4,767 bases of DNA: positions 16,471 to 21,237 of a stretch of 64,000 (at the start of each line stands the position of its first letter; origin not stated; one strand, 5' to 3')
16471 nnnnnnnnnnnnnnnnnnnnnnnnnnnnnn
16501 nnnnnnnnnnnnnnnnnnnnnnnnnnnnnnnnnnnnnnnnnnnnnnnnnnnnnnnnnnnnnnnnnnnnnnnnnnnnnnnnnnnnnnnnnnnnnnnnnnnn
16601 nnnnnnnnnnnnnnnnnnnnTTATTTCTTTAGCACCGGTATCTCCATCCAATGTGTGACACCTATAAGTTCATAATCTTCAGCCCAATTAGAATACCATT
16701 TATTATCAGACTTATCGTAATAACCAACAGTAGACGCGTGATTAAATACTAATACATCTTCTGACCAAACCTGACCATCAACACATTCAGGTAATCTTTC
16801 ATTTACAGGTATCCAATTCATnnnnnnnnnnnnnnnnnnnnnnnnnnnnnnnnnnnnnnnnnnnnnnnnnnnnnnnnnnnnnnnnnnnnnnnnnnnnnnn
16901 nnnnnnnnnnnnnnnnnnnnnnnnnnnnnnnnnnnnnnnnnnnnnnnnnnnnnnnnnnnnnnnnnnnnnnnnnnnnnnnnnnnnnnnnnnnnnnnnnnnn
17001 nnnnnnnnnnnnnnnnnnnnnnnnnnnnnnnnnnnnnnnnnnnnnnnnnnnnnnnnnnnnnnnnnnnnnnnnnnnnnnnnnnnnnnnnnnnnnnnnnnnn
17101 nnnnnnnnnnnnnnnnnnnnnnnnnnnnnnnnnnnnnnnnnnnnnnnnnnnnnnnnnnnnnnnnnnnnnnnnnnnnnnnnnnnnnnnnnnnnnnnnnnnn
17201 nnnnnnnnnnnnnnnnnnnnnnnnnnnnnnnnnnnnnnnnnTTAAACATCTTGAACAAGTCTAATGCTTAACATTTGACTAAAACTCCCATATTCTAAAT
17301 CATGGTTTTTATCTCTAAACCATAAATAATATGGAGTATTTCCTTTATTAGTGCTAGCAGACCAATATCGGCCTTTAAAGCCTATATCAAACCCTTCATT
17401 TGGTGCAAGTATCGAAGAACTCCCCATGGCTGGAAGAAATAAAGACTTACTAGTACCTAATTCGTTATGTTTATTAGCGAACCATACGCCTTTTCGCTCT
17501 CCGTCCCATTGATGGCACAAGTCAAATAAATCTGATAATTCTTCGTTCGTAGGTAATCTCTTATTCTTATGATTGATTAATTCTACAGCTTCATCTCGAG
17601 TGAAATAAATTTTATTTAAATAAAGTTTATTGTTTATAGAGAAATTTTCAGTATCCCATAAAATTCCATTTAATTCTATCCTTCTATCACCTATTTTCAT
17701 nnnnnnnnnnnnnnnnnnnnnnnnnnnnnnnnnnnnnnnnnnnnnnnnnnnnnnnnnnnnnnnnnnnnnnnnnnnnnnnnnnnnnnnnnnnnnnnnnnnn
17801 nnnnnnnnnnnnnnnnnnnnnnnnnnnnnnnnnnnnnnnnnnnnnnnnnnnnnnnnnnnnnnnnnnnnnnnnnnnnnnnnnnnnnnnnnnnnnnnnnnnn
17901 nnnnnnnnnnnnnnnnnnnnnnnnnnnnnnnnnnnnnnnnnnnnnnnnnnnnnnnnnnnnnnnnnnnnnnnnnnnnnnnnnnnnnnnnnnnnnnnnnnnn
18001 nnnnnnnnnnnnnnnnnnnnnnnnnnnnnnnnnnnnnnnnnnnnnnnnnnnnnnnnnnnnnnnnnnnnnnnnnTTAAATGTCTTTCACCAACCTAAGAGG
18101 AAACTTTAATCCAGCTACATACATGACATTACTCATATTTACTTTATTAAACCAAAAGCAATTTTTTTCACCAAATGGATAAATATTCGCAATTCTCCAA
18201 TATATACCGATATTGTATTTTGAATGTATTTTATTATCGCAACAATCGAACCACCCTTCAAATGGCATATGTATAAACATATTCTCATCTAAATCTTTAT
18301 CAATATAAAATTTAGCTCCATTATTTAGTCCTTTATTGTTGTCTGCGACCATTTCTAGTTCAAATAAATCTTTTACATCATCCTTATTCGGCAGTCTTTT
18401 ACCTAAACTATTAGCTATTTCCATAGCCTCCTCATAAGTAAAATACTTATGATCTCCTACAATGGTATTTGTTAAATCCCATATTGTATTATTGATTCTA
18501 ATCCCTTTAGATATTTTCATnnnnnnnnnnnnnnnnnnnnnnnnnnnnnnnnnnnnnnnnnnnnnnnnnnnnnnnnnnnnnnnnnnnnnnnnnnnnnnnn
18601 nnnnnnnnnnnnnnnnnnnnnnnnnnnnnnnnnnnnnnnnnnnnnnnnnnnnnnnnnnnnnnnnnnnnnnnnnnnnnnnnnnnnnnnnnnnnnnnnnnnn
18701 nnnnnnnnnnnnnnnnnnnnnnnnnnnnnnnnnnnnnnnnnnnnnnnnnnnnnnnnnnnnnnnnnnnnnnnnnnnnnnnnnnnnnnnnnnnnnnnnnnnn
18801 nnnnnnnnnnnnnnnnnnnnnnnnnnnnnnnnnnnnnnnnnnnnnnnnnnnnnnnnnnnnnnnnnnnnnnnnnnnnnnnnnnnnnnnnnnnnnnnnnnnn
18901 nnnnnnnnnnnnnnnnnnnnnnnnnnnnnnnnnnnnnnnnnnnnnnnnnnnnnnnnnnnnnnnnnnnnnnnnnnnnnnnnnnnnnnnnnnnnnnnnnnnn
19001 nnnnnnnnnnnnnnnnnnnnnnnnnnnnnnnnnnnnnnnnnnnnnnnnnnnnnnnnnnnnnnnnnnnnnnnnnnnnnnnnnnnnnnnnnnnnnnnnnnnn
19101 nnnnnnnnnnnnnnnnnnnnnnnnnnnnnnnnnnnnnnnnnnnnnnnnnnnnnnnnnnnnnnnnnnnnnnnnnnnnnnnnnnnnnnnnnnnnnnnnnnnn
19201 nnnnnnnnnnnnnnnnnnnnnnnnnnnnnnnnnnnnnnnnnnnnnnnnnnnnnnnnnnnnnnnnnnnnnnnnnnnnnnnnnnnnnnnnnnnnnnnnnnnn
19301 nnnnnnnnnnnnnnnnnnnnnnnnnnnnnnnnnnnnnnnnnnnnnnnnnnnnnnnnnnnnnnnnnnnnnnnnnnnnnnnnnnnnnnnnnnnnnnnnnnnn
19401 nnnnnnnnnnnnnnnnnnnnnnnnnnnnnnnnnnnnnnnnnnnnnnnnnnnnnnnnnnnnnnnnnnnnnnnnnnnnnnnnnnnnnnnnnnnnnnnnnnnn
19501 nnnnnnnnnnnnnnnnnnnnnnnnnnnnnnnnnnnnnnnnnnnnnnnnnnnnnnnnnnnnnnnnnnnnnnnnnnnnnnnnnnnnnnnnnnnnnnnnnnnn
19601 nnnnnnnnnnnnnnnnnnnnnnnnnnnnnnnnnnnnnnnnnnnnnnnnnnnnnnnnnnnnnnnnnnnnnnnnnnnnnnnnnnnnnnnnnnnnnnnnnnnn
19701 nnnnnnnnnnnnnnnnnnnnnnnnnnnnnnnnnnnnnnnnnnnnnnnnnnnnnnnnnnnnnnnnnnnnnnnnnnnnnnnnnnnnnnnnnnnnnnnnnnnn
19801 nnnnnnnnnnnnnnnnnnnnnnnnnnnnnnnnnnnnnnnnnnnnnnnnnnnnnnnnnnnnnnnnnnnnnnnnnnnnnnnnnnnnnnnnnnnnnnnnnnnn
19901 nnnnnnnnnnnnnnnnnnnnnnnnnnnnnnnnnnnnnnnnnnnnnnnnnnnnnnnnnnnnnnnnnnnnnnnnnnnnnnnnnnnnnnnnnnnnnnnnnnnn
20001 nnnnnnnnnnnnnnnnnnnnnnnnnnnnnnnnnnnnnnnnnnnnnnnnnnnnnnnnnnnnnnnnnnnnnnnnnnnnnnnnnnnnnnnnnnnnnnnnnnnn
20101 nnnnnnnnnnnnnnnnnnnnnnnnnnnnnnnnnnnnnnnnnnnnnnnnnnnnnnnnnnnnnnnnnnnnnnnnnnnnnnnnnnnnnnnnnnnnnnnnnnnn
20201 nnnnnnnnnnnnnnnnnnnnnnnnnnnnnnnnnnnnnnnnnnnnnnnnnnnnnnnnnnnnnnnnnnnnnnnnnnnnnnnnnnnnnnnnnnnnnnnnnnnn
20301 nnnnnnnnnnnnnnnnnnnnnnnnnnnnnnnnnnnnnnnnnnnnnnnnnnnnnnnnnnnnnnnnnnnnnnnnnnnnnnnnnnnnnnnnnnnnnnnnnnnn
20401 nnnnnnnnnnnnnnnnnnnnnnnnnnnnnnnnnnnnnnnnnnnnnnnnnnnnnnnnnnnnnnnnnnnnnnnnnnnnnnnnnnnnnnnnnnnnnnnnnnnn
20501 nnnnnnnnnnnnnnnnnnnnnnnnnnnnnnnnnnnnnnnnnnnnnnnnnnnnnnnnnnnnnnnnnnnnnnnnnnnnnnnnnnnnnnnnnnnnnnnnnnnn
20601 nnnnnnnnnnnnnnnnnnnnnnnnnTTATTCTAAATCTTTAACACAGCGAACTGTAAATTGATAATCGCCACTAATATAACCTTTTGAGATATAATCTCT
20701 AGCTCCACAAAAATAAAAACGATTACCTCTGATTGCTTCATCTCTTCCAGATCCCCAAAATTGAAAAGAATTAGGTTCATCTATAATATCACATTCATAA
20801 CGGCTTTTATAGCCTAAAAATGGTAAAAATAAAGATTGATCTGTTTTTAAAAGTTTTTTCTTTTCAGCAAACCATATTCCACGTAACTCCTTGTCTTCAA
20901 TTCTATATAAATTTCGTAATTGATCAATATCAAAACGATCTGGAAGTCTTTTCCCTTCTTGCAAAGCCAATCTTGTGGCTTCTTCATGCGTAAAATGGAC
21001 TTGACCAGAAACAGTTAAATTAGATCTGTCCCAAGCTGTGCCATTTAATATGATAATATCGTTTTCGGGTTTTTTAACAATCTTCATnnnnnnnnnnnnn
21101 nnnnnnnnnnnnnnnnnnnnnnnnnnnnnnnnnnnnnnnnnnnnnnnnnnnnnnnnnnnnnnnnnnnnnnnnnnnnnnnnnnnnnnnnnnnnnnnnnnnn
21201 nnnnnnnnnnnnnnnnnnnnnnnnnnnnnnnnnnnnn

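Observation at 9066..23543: Ten diverged, signal-peptide-less copies of a FISUMP-like domain in tandem on a phage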

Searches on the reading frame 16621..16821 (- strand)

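Call 46: search_protein_families(library=pfam, proteins=[window:16621-16821:-], max_evalue=0.01)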
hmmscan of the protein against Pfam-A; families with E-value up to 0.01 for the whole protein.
window:16621-16821:- (66 aa): 1 family
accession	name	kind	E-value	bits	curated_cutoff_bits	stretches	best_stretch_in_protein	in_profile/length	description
PF04448.17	DUF551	-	3.8e-08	34.5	22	1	3-62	2-64/68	Protein of unknown function (DUF551)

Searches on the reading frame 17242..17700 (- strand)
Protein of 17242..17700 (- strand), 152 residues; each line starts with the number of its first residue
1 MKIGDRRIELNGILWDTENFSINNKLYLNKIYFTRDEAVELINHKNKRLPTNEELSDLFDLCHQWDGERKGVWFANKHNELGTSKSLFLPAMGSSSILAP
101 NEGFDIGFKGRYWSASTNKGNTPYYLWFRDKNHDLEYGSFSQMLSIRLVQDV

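Call 3: search_protein_families(library=ncbifam, proteins=[window:17242-17700:-], max_evalue=1)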
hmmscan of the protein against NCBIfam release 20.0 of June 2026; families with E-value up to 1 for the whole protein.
window:17242-17700:- (152 aa): 2 families
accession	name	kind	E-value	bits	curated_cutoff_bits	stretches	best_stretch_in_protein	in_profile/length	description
TIGR02145.1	Fib_succ_major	domain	0.00011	22.9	41.65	1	36-151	53-176/176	FISUMP domain-containing protein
NF047763.1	LIC_10572_fam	equivalog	0.23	11.4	200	0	34-57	130-153/205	LIC_10572 family protein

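Call 4: search_protein_families(library=pfam, proteins=[window:17242-17700:-], max_evalue=1)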
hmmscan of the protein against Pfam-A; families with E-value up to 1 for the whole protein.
window:17242-17700:- (152 aa): 3 families
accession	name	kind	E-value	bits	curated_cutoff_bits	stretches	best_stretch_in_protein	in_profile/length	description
PF07603.17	Lcl_C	-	6.6e-05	23.6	34.9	1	37-149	35-116/117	Lcl C-terminal domain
PF18326.6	RFX5_N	-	0.18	12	25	1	10-28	19-37/59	RFX5 N-terminal domain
PF10930.13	DUF2737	-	0.57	10.6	25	0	41-55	16-30/53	Protein of unknown function (DUF2737)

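Call 19: predict_structure(alignment_id=A2)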
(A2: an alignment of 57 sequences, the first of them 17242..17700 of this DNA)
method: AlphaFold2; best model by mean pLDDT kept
length: 152 residues; sequences in the alignment: 57
mean_pLDDT: 81.7   pTM: 0.77
mean pLDDT of the five models: 81.7, 81.7, 81.5, 81.2, 79.1
residues with pLDDT >= 90: 53; 70-90: 75; 50-70: 14; < 50: 10
segments of 3 or more residues with pLDDT < 50: 96-105
pLDDT, mean of each block of 10 residues (from residue 1): 83 91 73 87 86 91 90 94 92 54 56 84 83 74 88 88
secondary structure, 60 per line:
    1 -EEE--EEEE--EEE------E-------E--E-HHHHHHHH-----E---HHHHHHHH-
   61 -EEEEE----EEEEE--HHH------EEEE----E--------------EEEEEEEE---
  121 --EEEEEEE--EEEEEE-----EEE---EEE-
elements in order: E2-4 E7-10 E13-15 H35-42 H52-59 E62-66 E71-75 E87-90 E110-117 E123-129 E132-137 E143-145 E149-151

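Call 23: search_protein_families(library=phrogs, proteins=[window:17242-17700:-], max_evalue=0.01)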
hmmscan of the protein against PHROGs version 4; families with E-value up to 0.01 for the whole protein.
window:17242-17700:- (152 aa): 0 families

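Call 27: search_dna_similar(query=window:17242-17700:-, collection=phages, mode=protein, max_evalue=0.001, max_rows=40)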
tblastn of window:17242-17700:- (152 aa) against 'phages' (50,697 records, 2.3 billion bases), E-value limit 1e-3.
No match.

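Call 47: fold_search(model_id=the predicted structure, library=viral)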
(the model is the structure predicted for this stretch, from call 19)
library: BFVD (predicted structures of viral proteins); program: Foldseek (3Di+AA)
matches with E <= 10: 293; with E <= 0.001: 0
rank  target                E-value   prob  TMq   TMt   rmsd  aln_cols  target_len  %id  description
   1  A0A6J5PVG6            1.7e-02  1.00  0.49  0.63   5.0       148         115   17  DUF1566 domain-containing protein [uncultured Caudovirales phage]
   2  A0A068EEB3            7.5e-02  0.99  0.47  0.37   4.4       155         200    8  C-type lectin family protein [Pigeonpox virus]
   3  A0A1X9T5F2            1.2e-01  0.99  0.47  0.10   6.4       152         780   11  C-type lectin protein [Ranid herpesvirus 3]
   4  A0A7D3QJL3            1.6e-01  0.08  0.15  0.06  16.4       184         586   11  (no name in the UniProt tables at hand)
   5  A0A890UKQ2            3.6e-01  0.89  0.45  0.48   6.1       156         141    7  (no name in the UniProt tables at hand)
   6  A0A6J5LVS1            4.0e-01  0.44  0.41  0.09  11.1       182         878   13  Fibrobacter succinogenes major paralogous domain [uncultured Caudovirales phage]
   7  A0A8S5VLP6            4.3e-01  0.93  0.50  0.60   4.4       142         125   11  (no name in the UniProt tables at hand)
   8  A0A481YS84            8.0e-01  0.11  0.17  0.15  11.9        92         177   11  Uncharacterized protein [Marseillevirus LCMAC101]
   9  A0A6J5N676            1.1e+00  0.21  0.38  0.17  10.5       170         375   14  Fibrobacter succinogenes major paralogous domain [uncultured Caudovirales phage]
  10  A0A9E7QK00            1.4e+00  0.04  0.12  0.16  13.4        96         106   16  (no name in the UniProt tables at hand)
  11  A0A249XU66            1.5e+00  0.18  0.17  0.47   2.5        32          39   19  Uncharacterized protein [Mycobacterium phage Kimona]
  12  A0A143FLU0            1.5e+00  0.03  0.14  0.07  18.0       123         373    7  (no name in the UniProt tables at hand)
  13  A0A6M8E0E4            1.6e+00  0.04  0.13  0.04  10.7        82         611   17  (no name in the UniProt tables at hand)
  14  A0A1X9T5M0            1.7e+00  0.60  0.46  0.14   5.3       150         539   10  C-type lectin protein [Ranid herpesvirus 3]
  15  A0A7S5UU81            1.7e+00  0.20  0.19  0.34   3.9        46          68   15  (no name in the UniProt tables at hand)
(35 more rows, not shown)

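Call 55: fold_search(model_id=the predicted structure, library=pdb)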
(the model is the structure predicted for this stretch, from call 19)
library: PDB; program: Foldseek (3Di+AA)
matches with E <= 10: 137; with E <= 0.001: 0
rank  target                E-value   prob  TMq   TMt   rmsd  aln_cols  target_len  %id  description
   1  7qaj_H                8.4e-03  0.98  0.38  0.46  11.4       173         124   10  ZK002 with Anti-angiogenic and Anti-inflamamtory Properties (released 2023-06-14)
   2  7qaj_B                1.1e-02  0.96  0.37  0.43  11.3       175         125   10  ZK002 with Anti-angiogenic and Anti-inflamamtory Properties (released 2023-06-14)
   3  1ukm_B                2.0e-02  0.95  0.37  0.44  11.6       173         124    9  Crystal structure of EMS16, an Antagonist of collagen receptor integrin alpha2beta1 (GPIa/IIa) (released 2003-11-04)
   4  8q4e_A                3.9e-02  0.99  0.48  0.55   4.7       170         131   16  Structure of Legionella pneumophila Lcl C-terminal domain (released 2023-12-27)
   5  7qaj_F                3.9e-02  0.87  0.38  0.45  13.4       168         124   12  ZK002 with Anti-angiogenic and Anti-inflamamtory Properties (released 2023-06-14)
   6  3vlg                  5.7e-02  0.82  0.38  0.45  13.4       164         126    9  Crystal structure of the W150A mutant LOX-1 CTLD showing impaired OxLDL binding (released 2012-04-18)
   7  3ubu_B                6.8e-02  0.77  0.37  0.43  13.5       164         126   13  Crystal structure of agkisacucetin, a GpIb-binding snaclec (snake C-type lectin) that inhibits platelet (released 2012-04-11)
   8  1v7p_B                7.6e-02  0.84  0.39  0.45  11.1       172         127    9  Structure of EMS16-alpha2-I domain complex (released 2004-09-07)
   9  3bx4_B                9.0e-02  0.80  0.39  0.47  13.7       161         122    9  Crystal structure of the snake venom toxin aggretin (released 2008-08-26)
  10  3gpr_B                1.0e-01  0.77  0.40  0.46  15.5       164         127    7  Crystal structure of rhodocetin (released 2009-12-15)
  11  1jwi_B                1.1e-01  0.72  0.37  0.44  12.9       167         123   10  Crystal Structure of Bitiscetin, a von Willeband Factor-dependent Platelet Aggregation Inducer. (released 2001-11-28)
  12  1iod_B                1.2e-01  0.75  0.38  0.45  11.9       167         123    9  CRYSTAL STRUCTURE OF THE COMPLEX BETWEEN THE COAGULATION FACTOR X BINDING PROTEIN FROM SNAKE VENOM AND THE GLA DOMAIN  (released 2001-06-27)
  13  3gpr_D                1.2e-01  0.51  0.35  0.41  16.3       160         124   11  Crystal structure of rhodocetin (released 2009-12-15)
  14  1fvu_B                1.6e-01  0.60  0.38  0.46  16.1       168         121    7  CRYSTAL STRUCTURE OF BOTROCETIN (released 2001-02-14)
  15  6xfq_B                1.6e-01  0.47  0.34  0.40  13.1       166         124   11  Structure of a novel antithrombotic agent Agkisacucetin in complex with the platelet glycoprotein Ib receptor (released 2021-06-23)
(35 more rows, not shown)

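Call 93: search_protein_families(library=padloc, proteins=[window:17242-17700:-], max_evalue=0.01)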
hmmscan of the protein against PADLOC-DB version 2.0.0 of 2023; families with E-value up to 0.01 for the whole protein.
window:17242-17700:- (152 aa): 0 families

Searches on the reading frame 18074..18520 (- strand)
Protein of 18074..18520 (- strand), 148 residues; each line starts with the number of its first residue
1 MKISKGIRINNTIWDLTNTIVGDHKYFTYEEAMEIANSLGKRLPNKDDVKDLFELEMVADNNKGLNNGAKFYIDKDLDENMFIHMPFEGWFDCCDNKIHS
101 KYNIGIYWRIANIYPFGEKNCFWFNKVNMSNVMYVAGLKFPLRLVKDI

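Call 3: search_protein_families(library=ncbifam, proteins=[window:18074-18520:-], max_evalue=1)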
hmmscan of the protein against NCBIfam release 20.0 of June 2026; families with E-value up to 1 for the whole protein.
window:18074-18520:- (148 aa): 2 families
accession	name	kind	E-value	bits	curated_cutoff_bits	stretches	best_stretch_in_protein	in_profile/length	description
NF047763.1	LIC_10572_fam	equivalog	0.011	15.8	200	1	24-51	126-153/205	LIC_10572 family protein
NF051470.1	RtxH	equivalog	0.044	14.2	180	1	50-90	16-56/116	protein RtxH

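Call 4: search_protein_families(library=pfam, proteins=[window:18074-18520:-], max_evalue=1)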
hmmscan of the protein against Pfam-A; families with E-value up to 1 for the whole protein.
window:18074-18520:- (148 aa): 0 families

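Call 23: search_protein_families(library=phrogs, proteins=[window:18074-18520:-], max_evalue=0.01)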
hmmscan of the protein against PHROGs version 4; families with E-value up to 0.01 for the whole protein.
window:18074-18520:- (148 aa): 0 families

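Call 93: search_protein_families(library=padloc, proteins=[window:18074-18520:-], max_evalue=0.01)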
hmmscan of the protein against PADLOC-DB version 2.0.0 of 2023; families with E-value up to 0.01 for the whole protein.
window:18074-18520:- (148 aa): 0 families

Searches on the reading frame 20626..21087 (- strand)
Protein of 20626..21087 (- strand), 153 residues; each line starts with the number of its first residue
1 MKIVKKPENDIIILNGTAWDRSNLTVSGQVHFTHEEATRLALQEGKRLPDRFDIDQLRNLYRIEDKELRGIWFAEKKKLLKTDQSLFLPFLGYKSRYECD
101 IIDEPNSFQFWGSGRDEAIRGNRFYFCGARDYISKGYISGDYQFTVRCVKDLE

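Call 3: search_protein_families(library=ncbifam, proteins=[window:20626-21087:-], max_evalue=1)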
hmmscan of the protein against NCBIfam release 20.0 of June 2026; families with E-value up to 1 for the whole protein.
window:20626-21087:- (153 aa): 2 families
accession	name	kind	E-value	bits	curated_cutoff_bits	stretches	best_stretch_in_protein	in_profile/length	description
TIGR02145.1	Fib_succ_major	domain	0.00086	20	41.65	1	33-151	51-176/176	FISUMP domain-containing protein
NF050106.1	TA_MazE_antitoxin_Deino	equivalog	0.04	14.1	65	1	28-49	1-22/65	type II toxin-antitoxin system MazE family antitoxin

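Call 4: search_protein_families(library=pfam, proteins=[window:20626-21087:-], max_evalue=1)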
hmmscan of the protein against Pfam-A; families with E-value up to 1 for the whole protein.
window:20626-21087:- (153 aa): 1 family
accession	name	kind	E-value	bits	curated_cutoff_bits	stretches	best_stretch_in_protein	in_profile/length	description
PF09603.15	Fib_succ_major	-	0.15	12.7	33.9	1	47-150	71-187/187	Fibrobacter succinogenes major domain (Fib_succ_major)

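Call 23: search_protein_families(library=phrogs, proteins=[window:20626-21087:-], max_evalue=0.01)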
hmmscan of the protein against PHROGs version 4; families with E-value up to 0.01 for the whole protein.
window:20626-21087:- (153 aa): 0 families

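Call 93: search_protein_families(library=padloc, proteins=[window:20626-21087:-], max_evalue=0.01)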
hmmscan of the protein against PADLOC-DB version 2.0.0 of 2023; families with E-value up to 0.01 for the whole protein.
window:20626-21087:- (153 aa): 0 families
